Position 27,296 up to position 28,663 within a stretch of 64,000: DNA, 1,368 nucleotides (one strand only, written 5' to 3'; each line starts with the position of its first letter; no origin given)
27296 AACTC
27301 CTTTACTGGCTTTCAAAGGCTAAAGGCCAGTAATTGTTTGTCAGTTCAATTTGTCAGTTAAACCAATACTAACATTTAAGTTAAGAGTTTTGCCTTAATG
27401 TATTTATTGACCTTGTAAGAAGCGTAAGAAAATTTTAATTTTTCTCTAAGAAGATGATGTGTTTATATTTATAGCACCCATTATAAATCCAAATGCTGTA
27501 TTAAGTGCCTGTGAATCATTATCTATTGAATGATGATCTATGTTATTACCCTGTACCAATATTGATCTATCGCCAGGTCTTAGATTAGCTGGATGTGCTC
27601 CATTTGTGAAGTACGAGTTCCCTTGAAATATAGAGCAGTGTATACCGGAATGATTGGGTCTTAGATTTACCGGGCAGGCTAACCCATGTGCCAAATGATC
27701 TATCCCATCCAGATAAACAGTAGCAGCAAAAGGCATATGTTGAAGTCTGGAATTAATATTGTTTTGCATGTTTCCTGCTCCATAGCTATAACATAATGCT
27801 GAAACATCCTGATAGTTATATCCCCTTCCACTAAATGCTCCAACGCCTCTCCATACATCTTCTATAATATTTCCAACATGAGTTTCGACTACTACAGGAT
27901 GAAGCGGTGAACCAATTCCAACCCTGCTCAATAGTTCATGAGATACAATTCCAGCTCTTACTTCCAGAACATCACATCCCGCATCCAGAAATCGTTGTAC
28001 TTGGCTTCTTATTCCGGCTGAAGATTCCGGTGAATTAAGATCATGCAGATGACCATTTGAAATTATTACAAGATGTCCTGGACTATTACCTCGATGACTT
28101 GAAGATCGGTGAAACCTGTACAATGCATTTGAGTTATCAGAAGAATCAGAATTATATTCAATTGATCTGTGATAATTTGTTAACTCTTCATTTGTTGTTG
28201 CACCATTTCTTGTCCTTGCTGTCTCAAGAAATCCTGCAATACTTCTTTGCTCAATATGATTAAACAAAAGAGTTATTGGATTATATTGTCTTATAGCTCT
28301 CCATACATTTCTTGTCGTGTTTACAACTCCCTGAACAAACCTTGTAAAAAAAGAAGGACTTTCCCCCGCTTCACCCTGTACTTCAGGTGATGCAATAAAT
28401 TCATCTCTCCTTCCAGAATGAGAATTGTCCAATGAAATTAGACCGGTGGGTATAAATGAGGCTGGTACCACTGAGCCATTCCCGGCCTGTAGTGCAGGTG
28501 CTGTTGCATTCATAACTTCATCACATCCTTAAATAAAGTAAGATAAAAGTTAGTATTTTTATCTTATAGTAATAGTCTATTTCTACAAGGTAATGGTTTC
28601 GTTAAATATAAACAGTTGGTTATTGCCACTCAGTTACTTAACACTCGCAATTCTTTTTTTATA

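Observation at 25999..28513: Two-gene islet encoding a lysine-free 355-aa protein and a Tat-secreted HExxH peptidase-like protein between speH and the mla operon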

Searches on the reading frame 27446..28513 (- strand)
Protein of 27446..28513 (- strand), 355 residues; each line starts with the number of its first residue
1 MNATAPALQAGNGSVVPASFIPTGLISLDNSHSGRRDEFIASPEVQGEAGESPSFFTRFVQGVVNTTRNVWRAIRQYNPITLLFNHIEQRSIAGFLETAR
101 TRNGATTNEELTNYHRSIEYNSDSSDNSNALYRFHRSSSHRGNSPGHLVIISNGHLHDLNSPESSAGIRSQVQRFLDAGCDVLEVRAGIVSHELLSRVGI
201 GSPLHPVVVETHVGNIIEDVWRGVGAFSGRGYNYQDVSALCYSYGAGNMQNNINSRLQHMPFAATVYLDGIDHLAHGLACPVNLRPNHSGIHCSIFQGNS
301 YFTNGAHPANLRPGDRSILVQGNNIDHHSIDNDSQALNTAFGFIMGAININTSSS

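Call 4: search_protein_families(library=pfam, proteins=[window:27446-28513:-], max_evalue=1)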
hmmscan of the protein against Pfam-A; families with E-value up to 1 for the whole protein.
window:27446-28513:- (355 aa): 0 families

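Call 5: search_protein_families(library=ncbifam, proteins=[window:27446-28513:-], max_evalue=1)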
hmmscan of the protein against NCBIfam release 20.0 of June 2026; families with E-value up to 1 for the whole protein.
window:27446-28513:- (355 aa): 0 families

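Call 6: find_homologous_proteins(query=window:27446-28513:-, max_evalue=0.01)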
Query window:27446-28513:- (355 aa): 5 proteins with E <= 0.01 among 2183 candidates.
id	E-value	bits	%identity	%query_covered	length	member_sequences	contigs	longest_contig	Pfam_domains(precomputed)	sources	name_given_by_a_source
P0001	6.0e-236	800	100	100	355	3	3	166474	-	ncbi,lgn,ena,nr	ncbi:MAG: hypothetical protein A3I68_08665 [Candidatus Melainabacteria bacterium RIFCSPLOWO2_02_FULL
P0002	1.3e-164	566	73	98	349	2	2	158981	-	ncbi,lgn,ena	-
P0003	2.6e-116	407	56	98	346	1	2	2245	-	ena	-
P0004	7.3e-112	392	54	97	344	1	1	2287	-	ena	-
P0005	3.3e-68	249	44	83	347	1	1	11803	-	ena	-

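Call 15: find_encoding_contigs(protein=P0002, flank=8000, max_places=3)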
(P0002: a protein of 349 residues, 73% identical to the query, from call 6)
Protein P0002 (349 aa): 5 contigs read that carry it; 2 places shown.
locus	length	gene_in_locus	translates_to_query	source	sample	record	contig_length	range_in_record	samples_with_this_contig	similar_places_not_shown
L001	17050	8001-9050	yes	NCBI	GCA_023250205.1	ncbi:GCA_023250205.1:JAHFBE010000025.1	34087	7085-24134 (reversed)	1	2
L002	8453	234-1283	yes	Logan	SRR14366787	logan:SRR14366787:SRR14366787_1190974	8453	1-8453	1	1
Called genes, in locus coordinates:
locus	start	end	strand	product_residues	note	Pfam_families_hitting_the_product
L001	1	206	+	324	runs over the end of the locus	PF04166:PdxA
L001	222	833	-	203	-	PF01227:GTP_cyclohydroI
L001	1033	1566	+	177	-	PF01842:ACT, PF13291:ACT_4 (weak), PF22629:ACT_AHAS_ss, PF13710:ACT_5, PF10369:ALS_ss_C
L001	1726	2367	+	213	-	-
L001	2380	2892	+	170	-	-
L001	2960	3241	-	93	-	-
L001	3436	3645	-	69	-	-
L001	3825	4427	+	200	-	-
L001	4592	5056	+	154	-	-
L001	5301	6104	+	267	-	PF02405:MlaE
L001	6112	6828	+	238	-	PF00005:ABC_tran, PF13304:AAA_21 (faint)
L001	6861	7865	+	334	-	PF02470:MlaD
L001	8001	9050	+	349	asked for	-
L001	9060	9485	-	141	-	PF00254:FKBP_C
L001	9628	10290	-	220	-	PF00535:Glycos_transf_2, PF10111:Glyco_tranf_2_2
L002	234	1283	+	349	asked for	-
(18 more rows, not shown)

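Call 18: find_encoding_contigs(protein=P0005, flank=10000, max_places=3)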
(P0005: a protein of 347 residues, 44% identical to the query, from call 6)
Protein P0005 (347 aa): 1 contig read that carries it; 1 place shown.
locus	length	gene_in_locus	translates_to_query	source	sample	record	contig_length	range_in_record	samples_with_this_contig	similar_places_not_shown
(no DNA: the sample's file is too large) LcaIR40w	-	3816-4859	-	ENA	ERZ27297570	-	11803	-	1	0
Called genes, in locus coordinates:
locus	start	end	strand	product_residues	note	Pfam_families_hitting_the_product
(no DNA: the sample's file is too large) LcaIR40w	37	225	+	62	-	PF05534:HicB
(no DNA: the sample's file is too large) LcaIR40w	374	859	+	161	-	-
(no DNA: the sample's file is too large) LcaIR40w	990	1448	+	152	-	-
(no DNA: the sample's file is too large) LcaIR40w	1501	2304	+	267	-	PF02405:MlaE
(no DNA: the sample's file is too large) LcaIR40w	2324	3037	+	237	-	PF00005:ABC_tran, PF13304:AAA_21 (faint)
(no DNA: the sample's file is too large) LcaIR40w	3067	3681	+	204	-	PF28542:DUF8434 (faint), PF02470:MlaD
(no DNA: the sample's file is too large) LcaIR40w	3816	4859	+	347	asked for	-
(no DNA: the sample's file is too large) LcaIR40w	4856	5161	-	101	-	PF00076:RRM_1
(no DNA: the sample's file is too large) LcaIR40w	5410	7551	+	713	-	PF02771:Acyl-CoA_dh_N, PF02770:Acyl-CoA_dh_M, PF00441:Acyl-CoA_dh_1, PF21343:ACAD9-ACADV_C (weak)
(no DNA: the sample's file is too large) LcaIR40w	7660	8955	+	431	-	PF03171:2OG-FeII_Oxy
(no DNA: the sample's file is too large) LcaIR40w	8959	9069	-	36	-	-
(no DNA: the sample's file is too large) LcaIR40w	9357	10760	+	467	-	-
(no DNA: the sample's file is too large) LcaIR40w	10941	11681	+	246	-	PF00989:PAS, PF13188:PAS_8 (weak), PF08448:PAS_4 (weak), PF13426:PAS_9, PF08447:PAS_3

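Call 19: find_encoding_contigs(protein=P0003, flank=5000, max_places=3)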
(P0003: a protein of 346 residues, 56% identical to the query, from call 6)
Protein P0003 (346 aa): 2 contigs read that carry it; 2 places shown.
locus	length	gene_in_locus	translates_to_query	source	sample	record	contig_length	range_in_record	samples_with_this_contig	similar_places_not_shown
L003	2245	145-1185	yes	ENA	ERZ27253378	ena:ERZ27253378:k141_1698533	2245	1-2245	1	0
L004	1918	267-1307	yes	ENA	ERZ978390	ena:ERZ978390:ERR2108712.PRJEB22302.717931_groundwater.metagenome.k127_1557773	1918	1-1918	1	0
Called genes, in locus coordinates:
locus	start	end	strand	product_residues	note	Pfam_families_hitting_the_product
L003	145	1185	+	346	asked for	-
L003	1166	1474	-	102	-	PF00076:RRM_1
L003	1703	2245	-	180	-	?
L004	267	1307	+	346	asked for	-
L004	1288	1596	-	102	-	PF00076:RRM_1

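Call 24: predict_structure(alignment_id=A1)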
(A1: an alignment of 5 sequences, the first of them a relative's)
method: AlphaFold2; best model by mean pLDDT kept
length: 355 residues; sequences in the alignment: 5
mean_pLDDT: 60.8   pTM: 0.64
mean pLDDT of the five models: 60.8, 60.8, 59.9, 49.8, 33.8
residues with pLDDT >= 90: 12; 70-90: 126; 50-70: 120; < 50: 97
segments of 3 or more residues with pLDDT < 50: 1-53, 67-69, 189-203, 272-279, 301-306, 323-327
pLDDT, mean of each block of 10 residues (from residue 1): 26 26 24 27 30 56 52 50 57 72 82 85 68 82 74 66 64 90 73 31 58 84 80 79 59 64 77 43 59 69 46 66 51 79 86 52
secondary structure, 60 per line:
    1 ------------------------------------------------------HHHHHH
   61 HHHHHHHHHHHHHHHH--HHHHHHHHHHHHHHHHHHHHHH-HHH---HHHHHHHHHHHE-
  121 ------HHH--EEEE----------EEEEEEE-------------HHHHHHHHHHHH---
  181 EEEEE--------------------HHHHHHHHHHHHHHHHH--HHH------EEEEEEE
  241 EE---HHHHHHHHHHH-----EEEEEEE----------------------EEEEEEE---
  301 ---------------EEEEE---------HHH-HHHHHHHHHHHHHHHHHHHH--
elements in order: H55-76 H79-100 H108-118 E132-135 E146-152 H166-177 E181-185 H206-222 E234-242 H246-256 E262-268 E291-297 E316-320 H334-353

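Call 27: search_solved_structures(query=A1, max_evalue=10, show_alignments=2)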
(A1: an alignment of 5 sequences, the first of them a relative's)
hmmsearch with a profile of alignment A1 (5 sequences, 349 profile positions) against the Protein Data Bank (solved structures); distinct sequences matched with E-value up to 10: 2.
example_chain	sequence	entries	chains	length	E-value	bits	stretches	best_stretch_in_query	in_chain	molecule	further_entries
6ak2_A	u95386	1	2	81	0.74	11.9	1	304-340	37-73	Syntenin-1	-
8hck_A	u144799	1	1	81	0.78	11.8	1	304-340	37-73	Syntenin-1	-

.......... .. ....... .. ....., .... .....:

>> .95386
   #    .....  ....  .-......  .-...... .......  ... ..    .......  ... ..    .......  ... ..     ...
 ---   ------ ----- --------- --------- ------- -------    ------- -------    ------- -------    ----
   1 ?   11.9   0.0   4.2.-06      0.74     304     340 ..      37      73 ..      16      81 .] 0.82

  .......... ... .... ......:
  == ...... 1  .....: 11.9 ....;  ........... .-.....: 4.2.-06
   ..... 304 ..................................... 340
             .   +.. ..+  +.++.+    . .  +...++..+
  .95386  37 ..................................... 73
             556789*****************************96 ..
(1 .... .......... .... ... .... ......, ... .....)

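Call 34: search_protein_representatives(alignment_id=A1)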
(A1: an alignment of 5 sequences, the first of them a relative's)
Query: 5 sequences, 349 profile positions. Proteins with E-value up to 0.001 (for the whole library): 85; up to 1e-10: 51; up to 1e-30: 19. The best 85 are listed.
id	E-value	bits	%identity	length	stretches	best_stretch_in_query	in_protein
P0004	3.5e-193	657.6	-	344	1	1-346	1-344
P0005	6.4e-162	554.8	-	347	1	5-344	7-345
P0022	1.3e-85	303.8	-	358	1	11-346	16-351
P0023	3.0e-61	223.7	-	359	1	13-347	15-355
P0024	6.8e-59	216.0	-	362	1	30-343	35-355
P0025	1.5e-55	205.0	-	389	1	24-344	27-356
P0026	3.2e-55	203.9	-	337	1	1-343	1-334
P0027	4.3e-53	196.9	-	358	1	52-342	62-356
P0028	1.8e-52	194.9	-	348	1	28-343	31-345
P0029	1.9e-47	178.3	-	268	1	84-347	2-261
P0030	2.4e-44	168.1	-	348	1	38-346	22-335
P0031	3.0e-41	157.9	-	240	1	1-231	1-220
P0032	1.0e-38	149.6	-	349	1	25-333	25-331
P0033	1.1e-37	146.3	-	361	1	58-346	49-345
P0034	2.0e-37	145.4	-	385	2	80-340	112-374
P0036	2.4e-34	135.3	-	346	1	57-342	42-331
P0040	1.4e-29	119.6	-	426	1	84-344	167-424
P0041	2.7e-29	118.6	-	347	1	5-342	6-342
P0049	2.2e-19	86.0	-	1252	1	95-302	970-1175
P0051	5.4e-19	84.8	-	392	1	94-330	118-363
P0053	8.6e-16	74.2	-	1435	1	95-299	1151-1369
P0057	6.4e-14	68.1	-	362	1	109-341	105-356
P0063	1.1e-12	64.0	-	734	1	59-298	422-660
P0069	8.5e-11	57.8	-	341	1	95-329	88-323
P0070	8.7e-11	57.8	-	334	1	124-346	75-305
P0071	2.5e-10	56.2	-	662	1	85-305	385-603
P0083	1.0e-07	47.6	-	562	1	121-299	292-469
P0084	1.4e-07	47.3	-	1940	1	93-297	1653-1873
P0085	1.6e-07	47.0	-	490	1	204-333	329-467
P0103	7.3e-04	35.0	-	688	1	237-336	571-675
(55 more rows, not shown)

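Call 37: search_protein_families(library=pfam, proteins=[P0049, P0053, P0063, P0071, P0084, P0023, P0040, P0083, P0085, P0103], max_evalue=0.01)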
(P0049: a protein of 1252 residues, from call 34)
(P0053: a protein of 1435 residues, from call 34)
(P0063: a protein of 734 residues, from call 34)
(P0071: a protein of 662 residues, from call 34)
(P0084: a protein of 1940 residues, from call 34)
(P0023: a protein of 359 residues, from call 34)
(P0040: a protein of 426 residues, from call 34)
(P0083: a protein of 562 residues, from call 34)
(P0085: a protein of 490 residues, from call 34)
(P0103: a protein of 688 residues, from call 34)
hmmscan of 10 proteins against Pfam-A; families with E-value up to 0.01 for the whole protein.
P0049 (1252 aa): 0 families

P0053 (1435 aa): 0 families

P0063 (734 aa): 0 families

P0071 (662 aa): 0 families

P0084 (1940 aa): 1 family
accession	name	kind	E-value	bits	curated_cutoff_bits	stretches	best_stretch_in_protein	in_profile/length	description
PF20993.2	CENPH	-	0.0079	16.8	27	1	93-219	38-164/175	CENPH protein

P0023 (359 aa): 0 families

P0040 (426 aa): 0 families

P0083 (562 aa): 0 families

P0085 (490 aa): 0 families

P0103 (688 aa): 0 families

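Call 42: find_homologous_proteins(query=A3, max_evalue=0.001)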
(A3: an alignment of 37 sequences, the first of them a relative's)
Query A3 (37 sequences) (355 aa, profile of the alignment): 8 proteins with E <= 0.001 among 8000 candidates.
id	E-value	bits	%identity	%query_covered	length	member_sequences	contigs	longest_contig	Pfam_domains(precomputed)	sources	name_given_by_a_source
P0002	2.0e-109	384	73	98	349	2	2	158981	-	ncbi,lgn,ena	-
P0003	1.4e-107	378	56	98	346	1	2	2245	-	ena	-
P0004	2.1e-105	371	54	97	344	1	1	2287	-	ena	-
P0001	6.9e-103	363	100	100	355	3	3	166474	-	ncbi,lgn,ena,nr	ncbi:MAG: hypothetical protein A3I68_08665 [Candidatus Melainabacteria bacterium RIFCSPLOWO2_02_FULL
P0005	2.5e-91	325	44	83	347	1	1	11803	-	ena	-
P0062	1.7e-75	273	24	84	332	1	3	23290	-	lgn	-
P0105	4.5e-63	232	22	81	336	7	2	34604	-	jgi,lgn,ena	jgi:hypothetical protein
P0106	3.1e-59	219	23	81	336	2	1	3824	-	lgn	-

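Call 43: list_cluster_members(proteins=[P0022, P0023, P0024, P0025, P0026, P0027, P0028, P0030, P0032, P0041])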
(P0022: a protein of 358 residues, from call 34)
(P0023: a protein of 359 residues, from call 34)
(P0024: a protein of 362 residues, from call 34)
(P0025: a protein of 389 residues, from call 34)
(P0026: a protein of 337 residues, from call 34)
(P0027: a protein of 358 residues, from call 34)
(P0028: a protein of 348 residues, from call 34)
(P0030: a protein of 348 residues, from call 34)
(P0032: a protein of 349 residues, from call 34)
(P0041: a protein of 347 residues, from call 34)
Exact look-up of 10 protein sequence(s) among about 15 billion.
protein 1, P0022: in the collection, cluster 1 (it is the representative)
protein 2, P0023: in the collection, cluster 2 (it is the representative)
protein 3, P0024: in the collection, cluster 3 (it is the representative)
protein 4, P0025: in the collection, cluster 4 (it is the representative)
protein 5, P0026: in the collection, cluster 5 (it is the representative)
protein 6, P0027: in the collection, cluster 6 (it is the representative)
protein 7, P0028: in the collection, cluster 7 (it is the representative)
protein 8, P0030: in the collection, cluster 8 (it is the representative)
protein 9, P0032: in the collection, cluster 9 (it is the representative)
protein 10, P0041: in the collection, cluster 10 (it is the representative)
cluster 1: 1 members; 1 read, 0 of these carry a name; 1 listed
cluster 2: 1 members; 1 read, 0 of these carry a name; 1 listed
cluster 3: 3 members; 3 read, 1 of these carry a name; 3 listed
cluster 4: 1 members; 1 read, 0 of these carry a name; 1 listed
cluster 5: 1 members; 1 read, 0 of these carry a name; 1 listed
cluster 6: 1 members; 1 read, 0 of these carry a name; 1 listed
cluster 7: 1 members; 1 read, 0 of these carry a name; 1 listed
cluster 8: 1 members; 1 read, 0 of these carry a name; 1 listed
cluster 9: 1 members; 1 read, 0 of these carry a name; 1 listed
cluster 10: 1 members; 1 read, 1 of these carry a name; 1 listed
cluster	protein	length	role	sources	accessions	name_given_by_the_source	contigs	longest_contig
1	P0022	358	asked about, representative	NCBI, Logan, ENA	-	-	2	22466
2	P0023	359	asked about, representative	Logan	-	-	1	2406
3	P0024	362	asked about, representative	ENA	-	-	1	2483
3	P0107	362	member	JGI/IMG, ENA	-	hypothetical protein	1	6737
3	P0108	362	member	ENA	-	-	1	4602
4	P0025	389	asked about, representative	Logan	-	-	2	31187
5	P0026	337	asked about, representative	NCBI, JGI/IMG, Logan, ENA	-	-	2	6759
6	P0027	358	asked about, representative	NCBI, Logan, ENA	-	-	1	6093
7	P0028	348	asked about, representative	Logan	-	-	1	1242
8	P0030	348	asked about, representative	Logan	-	-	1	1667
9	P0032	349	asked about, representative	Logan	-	-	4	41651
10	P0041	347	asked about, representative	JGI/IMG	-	hypothetical protein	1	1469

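Call 48: find_encoding_contigs(protein=P0105, flank=8000, max_places=2)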
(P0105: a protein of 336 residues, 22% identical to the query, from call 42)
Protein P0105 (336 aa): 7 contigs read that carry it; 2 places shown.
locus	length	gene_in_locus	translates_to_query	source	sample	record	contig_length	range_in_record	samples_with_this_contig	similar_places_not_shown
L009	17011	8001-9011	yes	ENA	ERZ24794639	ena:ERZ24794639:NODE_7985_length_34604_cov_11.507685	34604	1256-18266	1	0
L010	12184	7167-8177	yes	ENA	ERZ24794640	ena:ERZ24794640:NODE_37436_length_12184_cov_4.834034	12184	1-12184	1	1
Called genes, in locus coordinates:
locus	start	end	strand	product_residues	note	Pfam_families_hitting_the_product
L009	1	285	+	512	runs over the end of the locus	?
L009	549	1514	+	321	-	PF02154:FliM, PF01052:FliMN_C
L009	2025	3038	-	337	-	PF02826:2-Hacid_dh_C (weak), PF03446:NAD_binding_2 (weak), PF03807:F420_oxidored (weak), PF07991:KARI_N, PF01450:KARI_C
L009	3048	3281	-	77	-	-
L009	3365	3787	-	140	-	-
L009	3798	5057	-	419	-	PF01409:tRNA-synt_2d (faint), PF13393:tRNA-synt_His, PF00587:tRNA-synt_2b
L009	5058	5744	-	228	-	PF04350:PilO (faint)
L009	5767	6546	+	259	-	PF01551:Peptidase_M23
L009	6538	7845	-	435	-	PF13173:AAA_14, PF13401:AAA_22 (faint), PF13635:DUF4143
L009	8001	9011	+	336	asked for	-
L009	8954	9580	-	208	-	PF01725:Ham1p_like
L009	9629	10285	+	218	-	PF00132:Hexapep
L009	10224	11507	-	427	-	PF01966:HD, PF19276:HD_assoc_2 (faint)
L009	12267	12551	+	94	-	-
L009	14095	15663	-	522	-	PF00370:FGGY_N, PF02782:FGGY_C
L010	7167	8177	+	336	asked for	-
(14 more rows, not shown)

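Call 49: find_related_loci(query=A1, collection=genome_contigs, flank=10000)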
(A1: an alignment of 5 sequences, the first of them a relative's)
Query A1 (355 aa) in genome_contigs; peptide patterns used: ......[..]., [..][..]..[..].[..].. (x = any residue, [..] = any of these).
36 stretches matched a pattern; 1 encode a relative of the query (tblastn E <= 1e-3); 1 distinct loci.
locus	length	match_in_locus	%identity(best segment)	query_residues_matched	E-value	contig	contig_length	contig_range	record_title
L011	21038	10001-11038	73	1-348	1e-174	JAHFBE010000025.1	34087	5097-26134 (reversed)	MAG: Candidatus Melainabacteria bacterium isolate nzgw191 NODE_531_length_34088_cov_4.213295, whole genome shotgun seque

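Call 50: search_protein_families(library=pfam, alignment_id=A3, max_evalue=1)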
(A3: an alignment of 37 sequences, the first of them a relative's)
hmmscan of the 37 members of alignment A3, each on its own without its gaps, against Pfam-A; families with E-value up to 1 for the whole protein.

A. member 1, P0001 (355 aa): 0 families

B. families by the number of members that match (of 37 scanned): 27 families (the first 25 are shown)
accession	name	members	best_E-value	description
PF22749.2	Arb2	3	0.0023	Arb2 domain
PF00561.26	Abhydrolase_1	2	0.047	alpha/beta hydrolase fold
PF03036.21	Perilipin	1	0.00067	Perilipin family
PF13472.12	Lipase_GDSL_2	1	0.0048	GDSL-like Lipase/Acylhydrolase family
PF23474.1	Acb1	1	0.014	Anti-CBASS protein Acb1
PF05057.20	DUF676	1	0.02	Putative serine esterase (DUF676)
PF00975.26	Thioesterase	1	0.021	Thioesterase domain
PF18664.7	CdiA_C_tRNase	1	0.024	CdiA C-terminal tRNase domain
PF00578.27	AhpC-TSA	1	0.028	AhpC/TSA family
PF12146.15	Hydrolase_4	1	0.037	Serine aminopeptidase, S33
PF06028.17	DUF915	1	0.041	Alpha/beta hydrolase of unknown function (DUF915)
PF13905.12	Thioredoxin_8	1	0.06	Thioredoxin-like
PF04564.21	U-box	1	0.062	U-box domain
PF20725.2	DUF6832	1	0.07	Domain of unknown function (DUF6832)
PF12740.14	PETase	1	0.092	PET hydrolase-like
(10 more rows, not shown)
